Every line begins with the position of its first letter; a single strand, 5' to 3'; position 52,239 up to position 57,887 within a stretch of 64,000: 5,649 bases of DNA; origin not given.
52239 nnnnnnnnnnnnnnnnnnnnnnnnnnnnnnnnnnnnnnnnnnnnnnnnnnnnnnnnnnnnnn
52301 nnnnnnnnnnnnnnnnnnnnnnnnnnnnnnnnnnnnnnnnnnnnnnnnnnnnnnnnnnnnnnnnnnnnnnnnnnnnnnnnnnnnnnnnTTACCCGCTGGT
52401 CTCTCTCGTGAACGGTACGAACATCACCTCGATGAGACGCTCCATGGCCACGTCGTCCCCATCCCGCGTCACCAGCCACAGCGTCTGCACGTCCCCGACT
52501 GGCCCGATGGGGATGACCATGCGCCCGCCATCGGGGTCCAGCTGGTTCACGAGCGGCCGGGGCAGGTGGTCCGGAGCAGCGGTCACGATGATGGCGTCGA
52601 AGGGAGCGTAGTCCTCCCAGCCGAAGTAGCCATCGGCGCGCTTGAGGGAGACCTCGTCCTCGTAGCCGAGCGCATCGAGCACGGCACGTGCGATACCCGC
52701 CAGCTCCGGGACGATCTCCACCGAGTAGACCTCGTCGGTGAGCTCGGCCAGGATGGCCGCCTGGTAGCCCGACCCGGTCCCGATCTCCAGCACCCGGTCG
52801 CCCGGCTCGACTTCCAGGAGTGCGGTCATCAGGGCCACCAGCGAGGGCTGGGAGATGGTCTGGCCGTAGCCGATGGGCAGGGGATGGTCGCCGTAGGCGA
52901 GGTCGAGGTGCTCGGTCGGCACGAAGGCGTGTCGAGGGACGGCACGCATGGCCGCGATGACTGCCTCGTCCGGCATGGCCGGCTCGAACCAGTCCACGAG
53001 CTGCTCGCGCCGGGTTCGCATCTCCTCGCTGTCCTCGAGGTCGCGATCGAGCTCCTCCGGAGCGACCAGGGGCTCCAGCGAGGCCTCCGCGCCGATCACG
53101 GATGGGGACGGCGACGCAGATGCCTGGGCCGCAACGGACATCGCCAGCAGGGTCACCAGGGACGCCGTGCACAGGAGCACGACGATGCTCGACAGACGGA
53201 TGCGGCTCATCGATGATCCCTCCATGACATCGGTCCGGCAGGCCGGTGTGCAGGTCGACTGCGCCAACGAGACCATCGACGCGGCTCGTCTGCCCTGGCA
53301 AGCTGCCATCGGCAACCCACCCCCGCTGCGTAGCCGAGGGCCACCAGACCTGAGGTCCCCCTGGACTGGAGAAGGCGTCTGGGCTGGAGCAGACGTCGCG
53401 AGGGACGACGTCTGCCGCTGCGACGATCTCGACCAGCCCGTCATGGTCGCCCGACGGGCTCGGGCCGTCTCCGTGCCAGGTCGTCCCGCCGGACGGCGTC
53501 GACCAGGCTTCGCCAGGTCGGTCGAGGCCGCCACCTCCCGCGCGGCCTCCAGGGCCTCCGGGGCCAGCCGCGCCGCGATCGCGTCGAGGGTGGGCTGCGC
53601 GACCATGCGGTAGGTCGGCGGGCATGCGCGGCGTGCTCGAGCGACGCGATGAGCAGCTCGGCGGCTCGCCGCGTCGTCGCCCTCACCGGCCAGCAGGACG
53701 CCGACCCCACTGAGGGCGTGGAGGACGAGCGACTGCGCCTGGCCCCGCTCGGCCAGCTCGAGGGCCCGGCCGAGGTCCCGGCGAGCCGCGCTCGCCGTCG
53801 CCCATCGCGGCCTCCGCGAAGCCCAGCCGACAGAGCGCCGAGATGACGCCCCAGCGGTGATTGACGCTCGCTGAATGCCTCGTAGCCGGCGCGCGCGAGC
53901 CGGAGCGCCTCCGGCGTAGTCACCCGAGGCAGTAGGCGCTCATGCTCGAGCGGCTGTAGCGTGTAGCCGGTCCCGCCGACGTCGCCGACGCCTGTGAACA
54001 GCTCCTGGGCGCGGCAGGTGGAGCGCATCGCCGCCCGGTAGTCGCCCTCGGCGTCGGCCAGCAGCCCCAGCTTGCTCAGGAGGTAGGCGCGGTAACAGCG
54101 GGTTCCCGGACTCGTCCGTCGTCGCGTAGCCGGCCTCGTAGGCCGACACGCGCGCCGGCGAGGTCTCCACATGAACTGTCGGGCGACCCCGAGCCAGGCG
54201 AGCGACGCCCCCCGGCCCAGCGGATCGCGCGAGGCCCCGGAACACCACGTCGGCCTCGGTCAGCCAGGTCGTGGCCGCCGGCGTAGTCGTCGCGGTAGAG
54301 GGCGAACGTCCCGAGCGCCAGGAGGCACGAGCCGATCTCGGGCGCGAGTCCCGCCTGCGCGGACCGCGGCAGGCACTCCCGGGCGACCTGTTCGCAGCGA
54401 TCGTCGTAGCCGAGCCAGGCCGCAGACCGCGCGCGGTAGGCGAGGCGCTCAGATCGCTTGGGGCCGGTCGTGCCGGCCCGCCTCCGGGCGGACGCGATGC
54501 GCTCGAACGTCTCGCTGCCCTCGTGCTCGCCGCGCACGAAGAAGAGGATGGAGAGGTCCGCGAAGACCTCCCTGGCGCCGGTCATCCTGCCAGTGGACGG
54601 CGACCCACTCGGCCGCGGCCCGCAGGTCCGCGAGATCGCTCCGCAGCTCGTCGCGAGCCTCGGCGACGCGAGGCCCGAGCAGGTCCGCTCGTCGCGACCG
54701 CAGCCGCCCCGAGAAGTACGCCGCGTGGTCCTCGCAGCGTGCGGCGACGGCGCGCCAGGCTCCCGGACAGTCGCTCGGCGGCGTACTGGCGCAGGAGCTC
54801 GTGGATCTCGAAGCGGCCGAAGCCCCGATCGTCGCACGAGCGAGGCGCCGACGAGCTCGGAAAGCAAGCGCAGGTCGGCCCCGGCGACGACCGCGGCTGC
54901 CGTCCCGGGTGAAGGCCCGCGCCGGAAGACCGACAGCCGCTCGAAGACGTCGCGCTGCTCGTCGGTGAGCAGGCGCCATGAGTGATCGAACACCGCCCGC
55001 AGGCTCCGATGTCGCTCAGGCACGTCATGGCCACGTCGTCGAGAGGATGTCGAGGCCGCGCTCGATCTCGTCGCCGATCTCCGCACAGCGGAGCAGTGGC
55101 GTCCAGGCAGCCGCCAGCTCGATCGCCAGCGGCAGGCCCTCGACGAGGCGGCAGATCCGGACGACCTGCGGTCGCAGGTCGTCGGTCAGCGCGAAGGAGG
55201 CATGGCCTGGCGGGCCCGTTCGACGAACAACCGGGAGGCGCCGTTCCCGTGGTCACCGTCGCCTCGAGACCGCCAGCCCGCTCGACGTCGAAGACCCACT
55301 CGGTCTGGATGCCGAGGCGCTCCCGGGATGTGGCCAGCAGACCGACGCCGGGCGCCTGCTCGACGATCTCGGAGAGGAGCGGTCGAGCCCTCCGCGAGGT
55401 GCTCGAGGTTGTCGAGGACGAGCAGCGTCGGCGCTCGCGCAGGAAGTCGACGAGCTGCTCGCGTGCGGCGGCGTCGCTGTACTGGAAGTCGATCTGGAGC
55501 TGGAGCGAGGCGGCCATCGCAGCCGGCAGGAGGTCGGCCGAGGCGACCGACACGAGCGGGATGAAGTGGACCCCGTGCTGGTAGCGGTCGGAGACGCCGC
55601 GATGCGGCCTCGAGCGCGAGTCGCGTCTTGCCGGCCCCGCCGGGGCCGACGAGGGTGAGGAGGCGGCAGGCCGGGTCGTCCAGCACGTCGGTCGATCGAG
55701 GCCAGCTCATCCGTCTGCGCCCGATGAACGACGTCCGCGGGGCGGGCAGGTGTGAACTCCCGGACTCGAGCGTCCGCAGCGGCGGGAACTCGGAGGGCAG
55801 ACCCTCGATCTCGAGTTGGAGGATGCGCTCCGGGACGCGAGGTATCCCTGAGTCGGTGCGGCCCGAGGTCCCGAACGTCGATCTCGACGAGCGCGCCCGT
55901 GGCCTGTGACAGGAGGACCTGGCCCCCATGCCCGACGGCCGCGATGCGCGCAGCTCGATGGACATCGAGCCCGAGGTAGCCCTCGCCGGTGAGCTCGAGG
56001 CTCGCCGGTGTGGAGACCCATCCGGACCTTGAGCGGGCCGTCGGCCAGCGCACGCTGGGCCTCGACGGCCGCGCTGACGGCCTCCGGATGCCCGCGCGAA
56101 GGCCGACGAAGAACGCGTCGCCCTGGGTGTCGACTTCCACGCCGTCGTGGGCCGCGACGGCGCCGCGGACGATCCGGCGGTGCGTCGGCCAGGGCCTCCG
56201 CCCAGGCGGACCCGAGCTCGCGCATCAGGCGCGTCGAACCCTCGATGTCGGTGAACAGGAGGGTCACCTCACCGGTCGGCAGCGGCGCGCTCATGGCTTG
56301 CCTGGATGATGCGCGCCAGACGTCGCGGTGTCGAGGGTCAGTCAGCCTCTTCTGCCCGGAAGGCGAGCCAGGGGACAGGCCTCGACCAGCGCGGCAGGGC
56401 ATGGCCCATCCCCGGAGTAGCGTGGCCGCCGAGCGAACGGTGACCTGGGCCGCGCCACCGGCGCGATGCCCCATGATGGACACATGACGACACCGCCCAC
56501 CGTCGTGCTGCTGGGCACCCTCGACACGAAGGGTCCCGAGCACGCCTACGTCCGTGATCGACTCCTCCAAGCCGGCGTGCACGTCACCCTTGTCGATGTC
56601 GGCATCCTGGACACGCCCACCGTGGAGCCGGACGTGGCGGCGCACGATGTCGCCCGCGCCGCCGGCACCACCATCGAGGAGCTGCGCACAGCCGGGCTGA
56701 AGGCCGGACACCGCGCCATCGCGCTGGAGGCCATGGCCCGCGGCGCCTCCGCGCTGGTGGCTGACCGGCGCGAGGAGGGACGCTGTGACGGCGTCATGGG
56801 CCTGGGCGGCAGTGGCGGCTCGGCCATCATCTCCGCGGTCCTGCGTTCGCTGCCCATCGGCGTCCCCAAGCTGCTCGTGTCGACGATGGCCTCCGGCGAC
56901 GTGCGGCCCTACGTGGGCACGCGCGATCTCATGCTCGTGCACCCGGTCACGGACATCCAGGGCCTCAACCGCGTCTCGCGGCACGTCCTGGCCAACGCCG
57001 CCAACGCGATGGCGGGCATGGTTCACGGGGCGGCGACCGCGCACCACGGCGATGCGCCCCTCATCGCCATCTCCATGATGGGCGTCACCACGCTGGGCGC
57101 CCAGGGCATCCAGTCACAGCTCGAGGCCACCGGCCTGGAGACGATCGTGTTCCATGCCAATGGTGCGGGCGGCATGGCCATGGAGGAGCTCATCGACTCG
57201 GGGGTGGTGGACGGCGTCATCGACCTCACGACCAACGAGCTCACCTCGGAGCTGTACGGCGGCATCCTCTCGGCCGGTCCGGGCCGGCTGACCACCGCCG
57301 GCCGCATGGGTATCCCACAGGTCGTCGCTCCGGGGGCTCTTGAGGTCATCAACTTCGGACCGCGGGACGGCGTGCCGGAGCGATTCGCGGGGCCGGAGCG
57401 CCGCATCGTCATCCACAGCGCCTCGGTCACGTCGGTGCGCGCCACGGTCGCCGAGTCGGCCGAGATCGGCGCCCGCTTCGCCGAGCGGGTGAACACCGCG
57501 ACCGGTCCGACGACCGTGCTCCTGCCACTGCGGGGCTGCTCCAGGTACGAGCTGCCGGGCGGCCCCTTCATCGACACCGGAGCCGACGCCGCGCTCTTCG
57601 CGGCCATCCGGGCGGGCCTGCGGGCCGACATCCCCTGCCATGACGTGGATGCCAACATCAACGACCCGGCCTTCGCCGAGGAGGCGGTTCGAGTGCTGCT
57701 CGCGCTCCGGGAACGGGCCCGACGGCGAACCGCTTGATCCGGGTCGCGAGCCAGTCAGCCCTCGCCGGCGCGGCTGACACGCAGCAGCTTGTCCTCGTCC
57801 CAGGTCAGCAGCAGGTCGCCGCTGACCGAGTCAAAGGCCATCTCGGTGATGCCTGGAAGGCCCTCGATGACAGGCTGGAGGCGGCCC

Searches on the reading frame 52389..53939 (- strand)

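Call 41: search_protein_families(library=pfam, proteins=[window:52389-53939:-], max_evalue=0.001)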
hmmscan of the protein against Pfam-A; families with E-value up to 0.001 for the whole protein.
window:52389-53939:- (516 aa): 7 families
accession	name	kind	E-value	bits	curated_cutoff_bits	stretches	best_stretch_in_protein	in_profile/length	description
PF01135.25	PCMT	-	1.4e-57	195.3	20.3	1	324-513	18-208/210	Protein-L-isoaspartate(D-aspartate) O-methyltransferase (PCMT)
PF13649.12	Methyltransf_25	-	1.4e-05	26.1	27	1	383-462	1-80/97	Methyltransferase domain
PF00398.26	RrnaAD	-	3.2e-05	23.6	24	1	373-422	24-73/263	Ribosomal RNA adenine dimethylase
PF13489.12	Methyltransf_23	-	8.2e-05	22.8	27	1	376-463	19-98/164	Methyltransferase domain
PF02353.26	CMAS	-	0.00012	21.9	27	1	368-458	51-139/273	Mycolic acid cyclopropane synthetase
PF08241.18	Methyltransf_11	-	0.00043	21.3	21.2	0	384-462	1-76/95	Methyltransferase domain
PF13847.12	Methyltransf_31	-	0.00062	19.9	27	0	379-461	3-89/145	Methyltransferase domain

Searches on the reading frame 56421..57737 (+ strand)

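Call 41: search_protein_families(library=pfam, proteins=[window:56421-57737:+], max_evalue=0.001)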
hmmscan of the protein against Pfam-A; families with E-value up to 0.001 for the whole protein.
window:56421-57737:+ (438 aa): 2 families
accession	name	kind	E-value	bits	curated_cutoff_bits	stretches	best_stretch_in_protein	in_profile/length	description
PF23189.1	UPF0261_C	-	3e-77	259.2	27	1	213-428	2-216/218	Uncharacterised protein family (UPF0261) C-terminal domain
PF06792.17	UPF0261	-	1.2e-60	204.9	27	1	26-204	1-174/176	Uncharacterised protein family (UPF0261) N-terminal domain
